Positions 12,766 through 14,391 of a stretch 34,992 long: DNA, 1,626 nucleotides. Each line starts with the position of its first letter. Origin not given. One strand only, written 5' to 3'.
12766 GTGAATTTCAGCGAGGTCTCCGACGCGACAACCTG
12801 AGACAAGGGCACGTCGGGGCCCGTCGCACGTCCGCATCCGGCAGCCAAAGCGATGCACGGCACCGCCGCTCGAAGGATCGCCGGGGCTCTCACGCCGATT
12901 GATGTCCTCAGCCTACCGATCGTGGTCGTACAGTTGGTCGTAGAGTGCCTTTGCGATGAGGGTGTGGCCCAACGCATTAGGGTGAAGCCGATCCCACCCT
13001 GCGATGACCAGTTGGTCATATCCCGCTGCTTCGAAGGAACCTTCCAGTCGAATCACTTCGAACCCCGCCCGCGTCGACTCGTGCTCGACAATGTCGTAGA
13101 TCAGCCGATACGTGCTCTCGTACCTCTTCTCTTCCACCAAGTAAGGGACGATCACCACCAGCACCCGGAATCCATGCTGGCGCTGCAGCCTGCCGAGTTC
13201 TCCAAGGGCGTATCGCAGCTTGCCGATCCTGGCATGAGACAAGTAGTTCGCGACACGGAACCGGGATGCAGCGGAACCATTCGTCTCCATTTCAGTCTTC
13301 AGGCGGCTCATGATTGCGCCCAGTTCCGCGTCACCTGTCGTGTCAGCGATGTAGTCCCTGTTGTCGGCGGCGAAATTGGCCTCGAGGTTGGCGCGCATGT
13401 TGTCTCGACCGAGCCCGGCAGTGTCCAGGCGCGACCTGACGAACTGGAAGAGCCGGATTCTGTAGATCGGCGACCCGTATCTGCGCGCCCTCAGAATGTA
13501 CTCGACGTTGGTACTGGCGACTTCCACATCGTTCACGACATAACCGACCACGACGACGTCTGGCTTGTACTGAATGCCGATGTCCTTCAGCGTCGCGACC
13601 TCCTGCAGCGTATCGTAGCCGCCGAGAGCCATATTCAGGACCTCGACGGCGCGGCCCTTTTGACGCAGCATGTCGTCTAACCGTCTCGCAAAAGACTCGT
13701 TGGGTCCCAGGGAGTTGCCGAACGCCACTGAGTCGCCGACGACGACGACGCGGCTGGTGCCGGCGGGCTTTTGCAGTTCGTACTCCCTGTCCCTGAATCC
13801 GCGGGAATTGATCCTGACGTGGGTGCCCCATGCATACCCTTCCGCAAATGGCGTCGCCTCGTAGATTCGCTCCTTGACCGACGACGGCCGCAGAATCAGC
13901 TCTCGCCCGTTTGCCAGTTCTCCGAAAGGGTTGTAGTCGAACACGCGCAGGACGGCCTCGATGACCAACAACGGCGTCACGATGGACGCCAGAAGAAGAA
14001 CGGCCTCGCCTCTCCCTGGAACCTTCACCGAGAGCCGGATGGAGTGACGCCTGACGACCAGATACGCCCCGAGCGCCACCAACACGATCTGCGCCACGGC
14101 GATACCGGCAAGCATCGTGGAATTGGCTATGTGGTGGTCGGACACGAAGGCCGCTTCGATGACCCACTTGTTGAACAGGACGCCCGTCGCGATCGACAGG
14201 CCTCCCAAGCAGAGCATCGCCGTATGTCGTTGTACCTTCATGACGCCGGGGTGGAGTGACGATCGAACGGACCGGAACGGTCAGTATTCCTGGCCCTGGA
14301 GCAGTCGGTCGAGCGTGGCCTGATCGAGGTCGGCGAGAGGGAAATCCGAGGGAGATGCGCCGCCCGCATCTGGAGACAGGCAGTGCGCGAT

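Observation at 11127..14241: Pair of predicted extracytoplasmic serine hydrolases embedded in the synthetase operon at a split E|C linker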

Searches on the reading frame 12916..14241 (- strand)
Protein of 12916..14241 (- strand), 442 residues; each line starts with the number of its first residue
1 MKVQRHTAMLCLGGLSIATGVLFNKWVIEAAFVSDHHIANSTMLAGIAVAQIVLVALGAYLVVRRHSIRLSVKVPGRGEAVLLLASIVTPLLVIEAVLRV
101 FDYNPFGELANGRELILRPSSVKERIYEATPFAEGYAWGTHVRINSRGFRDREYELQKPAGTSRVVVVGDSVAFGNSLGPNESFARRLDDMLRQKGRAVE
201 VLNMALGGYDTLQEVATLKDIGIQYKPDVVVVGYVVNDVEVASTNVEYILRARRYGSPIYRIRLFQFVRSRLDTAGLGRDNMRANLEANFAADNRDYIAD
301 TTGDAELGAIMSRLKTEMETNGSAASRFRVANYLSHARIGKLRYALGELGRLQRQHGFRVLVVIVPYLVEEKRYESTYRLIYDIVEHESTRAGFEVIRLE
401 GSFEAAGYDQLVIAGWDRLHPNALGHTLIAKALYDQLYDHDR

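Call 8: search_protein_families(library=pfam, proteins=[window:12916-14241:-], max_evalue=0.01)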
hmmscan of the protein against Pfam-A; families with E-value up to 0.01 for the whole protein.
window:12916-14241:- (442 aa): 2 families
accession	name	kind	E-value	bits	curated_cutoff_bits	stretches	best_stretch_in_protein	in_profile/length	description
PF13472.12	Lipase_GDSL_2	-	1.2e-11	45.8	32.9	1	167-427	1-177/178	GDSL-like Lipase/Acylhydrolase family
PF00657.28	Lipase_GDSL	-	5e-09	37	23.6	1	165-239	1-89/208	GDSL-like Lipase/Acylhydrolase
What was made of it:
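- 12913..14241 (-): Membrane-anchored SGNH/GDSL protein, 442 aa including the stop codon. Pfam PF13472 at 45.8 bits (call 8).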

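Call 9: search_protein_families(library=ncbifam, proteins=[window:12916-14241:-], max_evalue=0.01)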
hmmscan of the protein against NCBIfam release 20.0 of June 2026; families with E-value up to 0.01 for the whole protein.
window:12916-14241:- (442 aa): 3 families
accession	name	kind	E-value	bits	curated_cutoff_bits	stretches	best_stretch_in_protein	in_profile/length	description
NF047475.1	GDSL_LA_2490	hypoth_equivalog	8.5e-08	31.9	325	1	137-226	60-145/431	LA_2490 family SGNH/GDSL-type esterase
NF047474.1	GDSL_LA_2486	hypoth_equivalog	5.8e-05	22.5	300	1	141-265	65-189/326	LA_2486 family SGNH/GDSL-type esterase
NF007819.1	PRK10528.1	equivalog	7.8e-05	22.5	270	1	162-238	28-104/210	multifunctional acyl-CoA thioesterase I/protease I/lysophospholipase L1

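Call 19: search_solved_structures(query=window:12916-14241:-, max_evalue=1, show_alignments=2)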
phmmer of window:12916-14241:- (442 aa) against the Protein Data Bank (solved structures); distinct sequences matched with E-value up to 1: 12.
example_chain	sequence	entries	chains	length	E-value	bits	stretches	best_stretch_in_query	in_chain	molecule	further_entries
5jd3_A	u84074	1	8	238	8.9e-05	24.8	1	359-433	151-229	LAE5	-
7c23_A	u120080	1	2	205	0.009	18.2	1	159-239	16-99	Carboxylesterase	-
7c29_A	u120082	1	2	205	0.014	17.5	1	159-239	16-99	Carboxylesterase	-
7c2a_A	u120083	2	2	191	0.054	15.6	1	161-238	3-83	SGNH-hydrolase family esterase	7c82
7c2c_A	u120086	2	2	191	0.056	15.6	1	161-238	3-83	SGNH-hydrolase family esterase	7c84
7c2d_A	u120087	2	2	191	0.14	14.3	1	161-238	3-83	SGNH-hydrolase family esterase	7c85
4jgg_A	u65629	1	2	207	0.35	13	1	158-238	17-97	Esterase TesA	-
3kap_A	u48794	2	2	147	0.58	12.2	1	172-213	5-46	Flavodoxin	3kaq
9v99_A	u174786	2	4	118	0.76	11.9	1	212-296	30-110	Outer membrane beta-barrel domain-containing protein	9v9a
3w7v_A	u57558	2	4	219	0.96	11.5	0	414-434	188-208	Acetyl xylan esterase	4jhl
5bn1_A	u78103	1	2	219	0.96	11.5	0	414-434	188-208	Acetyl xylan esterase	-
4jko_A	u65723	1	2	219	0.96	11.5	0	414-434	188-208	Acetyl xylan esterase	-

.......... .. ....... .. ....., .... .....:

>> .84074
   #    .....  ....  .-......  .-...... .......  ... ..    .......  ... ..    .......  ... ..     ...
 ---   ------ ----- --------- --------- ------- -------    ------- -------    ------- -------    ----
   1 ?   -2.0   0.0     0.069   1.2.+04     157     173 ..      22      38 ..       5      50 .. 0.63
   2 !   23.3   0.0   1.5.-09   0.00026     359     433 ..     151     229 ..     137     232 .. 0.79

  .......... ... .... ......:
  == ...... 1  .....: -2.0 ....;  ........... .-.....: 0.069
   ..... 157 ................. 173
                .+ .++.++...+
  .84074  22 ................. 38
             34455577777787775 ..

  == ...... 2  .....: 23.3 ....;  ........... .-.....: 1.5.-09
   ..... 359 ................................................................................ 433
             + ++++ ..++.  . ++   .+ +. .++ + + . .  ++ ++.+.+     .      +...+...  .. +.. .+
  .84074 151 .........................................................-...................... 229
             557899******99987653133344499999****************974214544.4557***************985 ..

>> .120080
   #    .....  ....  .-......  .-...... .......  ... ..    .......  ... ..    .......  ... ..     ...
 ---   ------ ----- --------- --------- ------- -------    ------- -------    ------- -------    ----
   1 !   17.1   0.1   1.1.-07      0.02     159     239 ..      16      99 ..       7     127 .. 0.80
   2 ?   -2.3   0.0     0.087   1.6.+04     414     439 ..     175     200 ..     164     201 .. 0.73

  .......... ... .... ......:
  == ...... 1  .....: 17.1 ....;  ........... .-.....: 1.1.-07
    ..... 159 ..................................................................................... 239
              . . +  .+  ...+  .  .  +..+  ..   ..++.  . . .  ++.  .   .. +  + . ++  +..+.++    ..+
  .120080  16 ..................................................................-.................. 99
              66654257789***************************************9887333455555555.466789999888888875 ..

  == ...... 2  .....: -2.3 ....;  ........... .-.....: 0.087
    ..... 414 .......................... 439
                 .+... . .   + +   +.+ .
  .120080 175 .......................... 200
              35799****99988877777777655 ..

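Call 20: find_homologous_proteins(query=window:12916-14241:-, max_evalue=0.001)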
Query window:12916-14241:- (442 aa): 58 proteins with E <= 0.001 among 8000 candidates.
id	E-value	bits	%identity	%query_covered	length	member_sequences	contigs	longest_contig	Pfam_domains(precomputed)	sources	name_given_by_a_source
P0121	2.0e-283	958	98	100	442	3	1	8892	PF13472.13,PF00657.29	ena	-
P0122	1.9e-228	776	81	98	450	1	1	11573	PF13472.13,PF00657.29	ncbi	-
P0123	6.4e-188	643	82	80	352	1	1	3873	PF13472.13,PF00657.29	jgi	jgi:lysophospholipase L1-like esterase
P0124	7.6e-178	610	63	100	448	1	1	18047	PF13472.13,PF00657.29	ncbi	-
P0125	3.3e-109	384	51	83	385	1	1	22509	PF13472.13,PF00657.29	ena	-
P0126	8.1e-107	376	51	81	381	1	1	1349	PF13472.13,PF00657.29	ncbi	-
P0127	8.0e-106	373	48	81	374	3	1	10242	PF13472.13,PF00657.29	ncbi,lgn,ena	-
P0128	2.3e-105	371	49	80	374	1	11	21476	PF13472.13,PF00657.29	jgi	jgi:lysophospholipase L1-like esterase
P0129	1.5e-104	368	48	80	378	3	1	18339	PF13472.13,PF00657.29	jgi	-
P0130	1.2e-96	342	46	80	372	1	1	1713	PF13472.13,PF00657.29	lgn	-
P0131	1.5e-96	342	45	81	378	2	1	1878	PF13472.13,PF00657.29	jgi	-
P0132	2.2e-95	338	44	80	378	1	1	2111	PF13472.13,PF00657.29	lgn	-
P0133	8.5e-92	326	47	77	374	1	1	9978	PF13472.13,PF00657.29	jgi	-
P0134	2.5e-91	325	46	81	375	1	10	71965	PF13472.13,PF00657.29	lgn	-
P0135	3.4e-89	318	44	82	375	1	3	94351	PF13472.13,PF00657.29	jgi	jgi:lysophospholipase L1-like esterase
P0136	3.3e-88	315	42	81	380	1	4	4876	PF13472.13,PF00657.29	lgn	-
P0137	6.5e-88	314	45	80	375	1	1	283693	PF13472.13,PF00657.29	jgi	-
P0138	8.2e-87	310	43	80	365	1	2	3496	PF13472.13,PF00657.29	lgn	-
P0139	3.0e-85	305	43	81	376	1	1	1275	PF13472.13,PF00657.29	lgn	-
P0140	2.7e-84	302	45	81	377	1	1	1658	PF13472.13,PF00657.29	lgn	-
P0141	3.4e-84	301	42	81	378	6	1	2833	PF13472.13,PF00657.29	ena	-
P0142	4.3e-82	294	46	81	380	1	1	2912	PF13472.13,PF00657.29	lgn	-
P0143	6.3e-78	281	47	78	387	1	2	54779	PF13472.13,PF00657.29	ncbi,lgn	-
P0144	3.8e-75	271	42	80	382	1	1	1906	PF13472.13,PF00657.29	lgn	-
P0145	4.1e-68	248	40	82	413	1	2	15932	PF13472.13,PF00657.29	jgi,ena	jgi:lysophospholipase L1-like esterase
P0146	2.3e-59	220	39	80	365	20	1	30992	PF13472.13,PF00657.29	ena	-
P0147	1.6e-50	190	37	77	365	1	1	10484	PF13472.13,PF00657.29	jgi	jgi:lysophospholipase L1-like esterase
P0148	2.7e-50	190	37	80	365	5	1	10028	PF13472.13,PF00657.29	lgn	-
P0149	2.1e-49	187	39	72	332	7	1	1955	PF13472.13,PF00657.29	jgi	jgi:lysophospholipase L1-like esterase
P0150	5.0e-25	106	31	81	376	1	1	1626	PF13472.13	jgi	jgi:lysophospholipase L1-like esterase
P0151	8.5e-25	106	30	81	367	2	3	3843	PF13472.13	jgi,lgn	jgi:lysophospholipase L1-like esterase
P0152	1.2e-24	105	29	65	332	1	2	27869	PF13472.13,PF00657.29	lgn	-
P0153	6.9e-24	103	31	81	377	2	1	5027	PF13472.13,PF00657.29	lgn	-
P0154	1.2e-23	102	31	67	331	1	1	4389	PF13472.13,PF00657.29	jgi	jgi:lysophospholipase L1-like esterase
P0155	8.1e-20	89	32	36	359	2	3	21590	PF13472.13,PF00657.29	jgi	jgi:lysophospholipase L1-like esterase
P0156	1.0e-19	89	40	28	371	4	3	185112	PF13472.13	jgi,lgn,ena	-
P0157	7.8e-18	83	38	34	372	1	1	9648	PF13472.13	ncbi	-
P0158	1.3e-16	79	38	29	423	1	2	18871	PF13472.13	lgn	-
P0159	4.7e-16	77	39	33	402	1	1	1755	PF13472.13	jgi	jgi:hypothetical protein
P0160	1.8e-15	75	28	81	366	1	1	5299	PF13472.13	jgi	jgi:hypothetical protein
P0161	3.5e-15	74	29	64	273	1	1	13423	PF13472.13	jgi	jgi:lysophospholipase L1-like esterase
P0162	8.9e-15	73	37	43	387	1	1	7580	PF13472.13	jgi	jgi:hypothetical protein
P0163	3.2e-14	71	27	71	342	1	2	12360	PF13472.13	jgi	-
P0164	1.0e-13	69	42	27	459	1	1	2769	PF13472.13,PF00657.29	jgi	jgi:hypothetical protein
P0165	3.5e-13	67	35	28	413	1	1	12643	PF13472.13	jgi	jgi:lysophospholipase L1-like esterase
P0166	4.9e-12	64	26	67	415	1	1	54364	PF13472.13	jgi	jgi:GDSL-like Lipase/Acylhydrolase family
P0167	1.3e-11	62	42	23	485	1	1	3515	PF25182.2,PF13472.13,PF00657.29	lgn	-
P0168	1.8e-11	62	26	90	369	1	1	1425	PF13472.13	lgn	-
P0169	2.2e-11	61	31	34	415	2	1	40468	PF13472.13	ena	-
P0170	3.6e-11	61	33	34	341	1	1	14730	PF13472.13,PF00657.29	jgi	-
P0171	5.0e-10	57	26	82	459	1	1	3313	PF14559.13,PF20225.5,PF13432.13,PF13472.13,PF07719.24,PF00657.29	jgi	-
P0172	5.9e-10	57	28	73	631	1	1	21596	PF13472.13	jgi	jgi:hypothetical protein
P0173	9.1e-10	56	27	65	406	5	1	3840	PF13472.13,PF00657.29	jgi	jgi:lysophospholipase L1-like esterase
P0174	2.0e-9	55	36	27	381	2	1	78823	PF13472.13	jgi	jgi:hypothetical protein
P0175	4.4e-9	54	35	34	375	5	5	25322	PF16822.12,PF13472.13,PF00657.29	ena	-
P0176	3.7e-7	48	32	42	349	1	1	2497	PF13472.13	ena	-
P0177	1.6e-6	45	26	81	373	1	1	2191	PF13472.13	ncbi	-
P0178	1.5e-5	42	24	66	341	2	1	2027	PF13472.13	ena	-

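Call 21: find_encoding_contigs(protein=P0124, flank=10000, max_places=2)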
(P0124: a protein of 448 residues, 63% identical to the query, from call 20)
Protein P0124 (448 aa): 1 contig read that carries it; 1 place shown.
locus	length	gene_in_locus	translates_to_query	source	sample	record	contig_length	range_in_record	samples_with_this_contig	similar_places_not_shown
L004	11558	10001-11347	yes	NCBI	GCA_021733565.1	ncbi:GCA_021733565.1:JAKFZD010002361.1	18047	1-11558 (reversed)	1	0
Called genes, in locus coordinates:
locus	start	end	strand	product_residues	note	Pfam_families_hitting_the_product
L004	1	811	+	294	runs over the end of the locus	PF00685:Sulfotransfer_1, PF13469:Sulfotransfer_3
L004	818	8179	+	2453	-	PF00109:ketoacyl-synt, PF02801:Ketoacyl-synt_C, PF16197:KAsynt_C_assoc, PF22336:RhiE-like_linker, PF22621:CurL-like_PKS_C, PF00698:Acyl_transf_1, PF21394:Beta-ketacyl_N, PF08659:KR, +4 more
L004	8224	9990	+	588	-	-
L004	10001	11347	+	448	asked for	PF00657:Lipase_GDSL (faint), PF13472:Lipase_GDSL_2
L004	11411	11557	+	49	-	?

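Call 22: find_encoding_contigs(protein=P0125, flank=10000, max_places=2)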
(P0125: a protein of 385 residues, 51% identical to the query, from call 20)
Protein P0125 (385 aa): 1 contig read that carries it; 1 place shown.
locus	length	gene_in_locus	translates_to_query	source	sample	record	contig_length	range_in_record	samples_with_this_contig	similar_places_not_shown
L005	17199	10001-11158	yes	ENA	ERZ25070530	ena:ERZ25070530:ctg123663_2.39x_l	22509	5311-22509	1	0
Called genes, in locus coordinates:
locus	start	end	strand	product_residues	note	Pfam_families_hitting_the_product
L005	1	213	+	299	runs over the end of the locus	PF00535:Glycos_transf_2, PF10111:Glyco_tranf_2_2, PF13641:Glyco_tranf_2_3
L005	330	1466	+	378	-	PF13439:Glyco_transf_4, PF13579:Glyco_trans_4_4, PF00534:Glycos_transf_1, PF13692:Glyco_trans_1_4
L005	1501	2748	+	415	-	PF13439:Glyco_transf_4, PF13579:Glyco_trans_4_4, PF20706:GT4-conflict (weak), PF00534:Glycos_transf_1, PF13692:Glyco_trans_1_4, PF13524:Glyco_trans_1_2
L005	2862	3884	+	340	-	-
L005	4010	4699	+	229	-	PF16316:DUF4956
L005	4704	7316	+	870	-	PF08757:CotH (weak)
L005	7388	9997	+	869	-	PF08757:CotH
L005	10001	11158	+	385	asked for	PF00657:Lipase_GDSL (weak), PF13472:Lipase_GDSL_2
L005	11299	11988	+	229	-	PF09359:VTC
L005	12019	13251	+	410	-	PF13472:Lipase_GDSL_2 (weak)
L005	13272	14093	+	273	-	PF13578:Methyltransf_24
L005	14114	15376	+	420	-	-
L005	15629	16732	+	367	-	PF00535:Glycos_transf_2, PF10111:Glyco_tranf_2_2 (weak)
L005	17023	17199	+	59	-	?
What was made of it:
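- Distant SGNH relatives sit in polysaccharide-type loci (L005; call 22).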

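Call 23: find_encoding_contigs(protein=P0137, flank=10000, max_places=2)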
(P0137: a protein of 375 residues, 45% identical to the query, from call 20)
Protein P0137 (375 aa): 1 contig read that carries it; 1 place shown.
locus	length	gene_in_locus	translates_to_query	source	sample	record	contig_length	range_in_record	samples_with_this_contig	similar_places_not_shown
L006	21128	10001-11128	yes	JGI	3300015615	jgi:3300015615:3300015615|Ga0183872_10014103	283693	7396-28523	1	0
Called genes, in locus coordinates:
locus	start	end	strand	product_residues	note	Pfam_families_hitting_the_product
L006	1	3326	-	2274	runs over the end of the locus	PF27543:FimL_C, PF26379:FimL_2nd, PF27543:FimL_C, PF01627:Hpt, PF02518:HATPase_c, PF01584:CheW, PF00072:Response_reg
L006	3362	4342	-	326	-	PF03705:CheR_N (weak), PF01739:CheR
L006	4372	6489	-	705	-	PF00015:MCPsignal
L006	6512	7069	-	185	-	PF01584:CheW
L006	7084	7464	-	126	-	PF00072:Response_reg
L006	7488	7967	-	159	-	PF00072:Response_reg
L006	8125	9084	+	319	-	PF02951:GSH-S_N, PF02955:GSH-S_ATP, PF08443:RimK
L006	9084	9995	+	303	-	PF13103:TonB_2, PF03544:TonB_C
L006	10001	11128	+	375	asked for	PF00657:Lipase_GDSL, PF13472:Lipase_GDSL_2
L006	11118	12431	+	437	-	PF01029:NusB, PF22458:RsmF-B_ferredox, PF01189:Methyltr_RsmB-F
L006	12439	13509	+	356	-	PF00364:Biotin_lipoyl (faint), PF25917:BSH_RND (weak), PF25973:BSH_CzcB, PF25919:BSH_CusB, PF25984:BSH_YknX (weak), PF25954:Beta-barrel_RND_2 (weak), PF25967:RND-MFP_C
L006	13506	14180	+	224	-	PF00005:ABC_tran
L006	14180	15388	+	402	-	PF12704:MacB_PCD, PF02687:FtsX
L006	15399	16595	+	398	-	PF12704:MacB_PCD, PF02687:FtsX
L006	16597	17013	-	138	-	PF04075:F420H2_quin_red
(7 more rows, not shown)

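Call 30: search_protein_families(library=pfam, proteins=[L004:8224-9990:+, L004:10001-11347:+], max_evalue=1)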
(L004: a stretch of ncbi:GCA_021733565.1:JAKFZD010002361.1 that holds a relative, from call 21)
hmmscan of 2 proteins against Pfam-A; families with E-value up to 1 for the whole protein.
L004:8224-9990:+ (588 aa): 2 families
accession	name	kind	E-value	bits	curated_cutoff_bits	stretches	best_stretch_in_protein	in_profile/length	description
PF00756.26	Esterase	-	0.00012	22.4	22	1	253-370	15-144/251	Putative esterase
PF07519.17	Tannase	-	0.00099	18.5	29.8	1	347-376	122-151/490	Tannase and feruloyl esterase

L004:10001-11347:+ (448 aa): 2 families
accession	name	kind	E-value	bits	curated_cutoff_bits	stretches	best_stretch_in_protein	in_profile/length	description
PF13472.12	Lipase_GDSL_2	-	5.1e-12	47.1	32.9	1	167-428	1-178/178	GDSL-like Lipase/Acylhydrolase family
PF00657.28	Lipase_GDSL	-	5.5e-07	30.4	23.6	2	397-431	189-206/208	GDSL-like Lipase/Acylhydrolase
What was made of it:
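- On Esterase D / CE1 'Putative esterase' family (Pfam PF00756): The L004 homologue scores 22.4 bits (call 30).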

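Call 37: find_encoding_contigs(protein=P0122, flank=10000, max_places=2)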
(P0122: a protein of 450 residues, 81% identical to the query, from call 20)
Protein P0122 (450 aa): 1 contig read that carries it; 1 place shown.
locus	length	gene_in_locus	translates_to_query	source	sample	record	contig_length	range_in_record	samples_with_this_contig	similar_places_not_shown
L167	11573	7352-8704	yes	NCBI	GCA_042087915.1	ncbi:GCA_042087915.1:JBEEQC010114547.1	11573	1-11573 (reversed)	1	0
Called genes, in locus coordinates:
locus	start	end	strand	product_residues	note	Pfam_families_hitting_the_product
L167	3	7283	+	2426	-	?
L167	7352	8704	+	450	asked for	PF00657:Lipase_GDSL (faint), PF13472:Lipase_GDSL_2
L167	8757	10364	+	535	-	-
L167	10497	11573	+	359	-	?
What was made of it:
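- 12913..14241 (-): Homologues at 98, 81 and 63 % identity; those whose neighbourhood was examined (81 %, 63 %) lie in NRPS/PKS loci (calls 20, 21, 37).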

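Call 43: predict_structure(alignment_id=A2)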
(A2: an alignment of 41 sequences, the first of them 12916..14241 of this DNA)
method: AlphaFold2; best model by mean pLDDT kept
length: 442 residues; sequences in the alignment: 41
mean_pLDDT: 85.3   pTM: 0.80
mean pLDDT of the five models: 85.3, 83.7, 83.7, 83.2, 82.5
residues with pLDDT >= 90: 263; 70-90: 93; 50-70: 62; < 50: 24
segments of 3 or more residues with pLDDT < 50: 1-4, 30-39, 66-72
pLDDT, mean of each block of 10 residues (from residue 1): 46 58 54 44 65 67 53 66 85 92 77 86 94 92 95 95 97 94 96 95 96 98 98 95 80 78 88 86 92 97 98 94 71 96 99 98 93 89 98 98 95 85 98 91 44
secondary structure, 60 per line:
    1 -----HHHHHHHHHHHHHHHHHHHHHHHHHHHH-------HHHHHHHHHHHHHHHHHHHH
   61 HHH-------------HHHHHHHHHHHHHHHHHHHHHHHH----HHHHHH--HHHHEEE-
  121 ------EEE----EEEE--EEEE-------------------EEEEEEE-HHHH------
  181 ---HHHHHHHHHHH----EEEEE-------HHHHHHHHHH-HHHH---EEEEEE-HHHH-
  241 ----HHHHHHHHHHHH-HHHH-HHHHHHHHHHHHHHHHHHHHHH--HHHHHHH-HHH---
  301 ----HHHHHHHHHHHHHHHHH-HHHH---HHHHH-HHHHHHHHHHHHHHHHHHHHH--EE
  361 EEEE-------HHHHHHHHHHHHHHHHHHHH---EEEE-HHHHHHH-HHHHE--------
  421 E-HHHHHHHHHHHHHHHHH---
elements in order: H6-33 H41-63 H77-100 H105-110 H113-116 E117-119 E127-129 E134-137 E140-143 E163-169 H171-174 H184-194 E199-203 H211-220 H222-225 E229-234 H236-239 H245-256 H258-261 H263-284 H287-293 H305-321 H323-326 H330-334 H336-356 E359-364 H372-391 E395-398 H400-406 H408-411 H423-439

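Call 46: fold_search(model_id=the predicted structure, library=pdb)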
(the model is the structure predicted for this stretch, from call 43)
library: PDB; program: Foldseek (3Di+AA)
matches with E <= 10: 1225; with E <= 0.001: 102
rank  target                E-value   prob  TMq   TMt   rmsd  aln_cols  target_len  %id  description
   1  8ik1_A                4.5e-08  1.00  0.34  0.69   8.2       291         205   14  EstL5 in complex of PMSF (released 2023-03-29)
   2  5jd3_A                5.0e-08  1.00  0.33  0.64   8.3       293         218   16  Crystal structure of LAE5, an alpha/beta hydrolase enzyme from the metagenome of Lake Arreo, Spain (released 2016-05-04)
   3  5jd3_G                7.3e-08  1.00  0.34  0.65   8.3       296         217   16  Crystal structure of LAE5, an alpha/beta hydrolase enzyme from the metagenome of Lake Arreo, Spain (released 2016-05-04)
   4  8ik1_B                4.6e-07  1.00  0.35  0.69   7.2       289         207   14  EstL5 in complex of PMSF (released 2023-03-29)
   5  8a2n_A                4.6e-07  1.00  0.42  0.60   9.5       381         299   13  Structure of crocagin biosynthetic protein CgnD (released 2023-02-22)
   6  3rjt_A                4.9e-07  1.00  0.34  0.65   6.9       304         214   15  Crystal structure of lipolytic protein G-D-S-L family from Alicyclobacillus acidocaldarius subsp. acidocaldarius DSM 4 (released 2011-04-27)
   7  7e16_A                6.0e-07  1.00  0.33  0.66   8.2       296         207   12  crystal structure of GDSL esterase from Geobacillus thermodenitrificans (released 2021-04-14)
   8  7toh_A                7.0e-07  1.00  0.34  0.39   6.7       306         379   16  Crystal structure of carbohydrate esterase PbeAcXE, in complex with MeGlcpA-Xylp (released 2022-04-13)
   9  4jko_A                9.6e-07  1.00  0.35  0.67   6.3       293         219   13  Crystal structure of a catalytic mutant of Axe2 (Axe2_S15A), an acetylxylan esterase from Geobacillus stearothermophil (released 2014-02-12)
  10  7tog                  1.1e-06  1.00  0.36  0.41   6.8       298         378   16  Crystal structure of carbohydrate esterase PbeAcXE, apoenzyme (released 2022-04-13)
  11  7ddy_D                1.2e-06  1.00  0.33  0.68   7.3       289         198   13  Crystal structure of an acetyl xylan esterase AlAXEase (released 2021-06-02)
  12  5bn1_A                1.5e-06  1.00  0.35  0.67   6.3       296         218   12  Structure of Axe2-W215I, an acetyl xylan esterase from Geobacillus stearothermophilus (released 2016-06-29)
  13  6nkd_A                2.0e-06  1.00  0.33  0.65   8.6       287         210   15  Crystal Structure of the Lipase Lip_vut3 from Goat Rumen metagenome. (released 2020-01-22)
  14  4oao_A                2.1e-06  1.00  0.35  0.66   6.2       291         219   13  A mutant of Axe2 (R55A), and acetyl-xylooligosaccharide esterase from Geobacillus Stearmophilus (released 2015-01-14)
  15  1u8u                  2.1e-06  1.00  0.33  0.72   4.7       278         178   12  E. coli Thioesterase I/Protease I/Lysophospholiase L1 in complexed with octanoic acid (released 2005-04-05)
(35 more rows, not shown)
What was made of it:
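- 12913..14241 (-): AF2 pLDDT 85 with SGNH fold matches (calls 43, 46).
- On SGNH/GDSL hydrolase superfamily (Pfam PF13472): Foldseek probability 1.00 to EstL5, LAE5, TesA and Axe2, with TM-score (target) 0.6-0.79 (calls 43, 46).
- Closest known: Extracytoplasmic SGNH partners of MBOAT/AT3 systems. Different: Its closest structural neighbours are hydrolases such as TesA and Axe2 (call 46).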

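Call 49: search_protein_families(library=pfam, proteins=[L167:8757-10364:+], max_evalue=1)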
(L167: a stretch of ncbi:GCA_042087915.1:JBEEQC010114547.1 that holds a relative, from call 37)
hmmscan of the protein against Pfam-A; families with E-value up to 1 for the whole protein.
L167:8757-10364:+ (535 aa): 3 families
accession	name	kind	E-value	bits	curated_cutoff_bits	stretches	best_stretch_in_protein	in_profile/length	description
PF11028.14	TMEM260-like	-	0.019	15.2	24.2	1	136-221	86-176/179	Protein O-mannosyl-transferase TMEM260-like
PF05208.19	ALG3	-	0.052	13.4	23.6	1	160-238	124-198/358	ALG3 protein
PF18415.6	HKR_ArcB_TM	-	0.75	10.9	27.3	1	83-137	17-71/75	Histidine kinase receptor ArcB trans-membrane domain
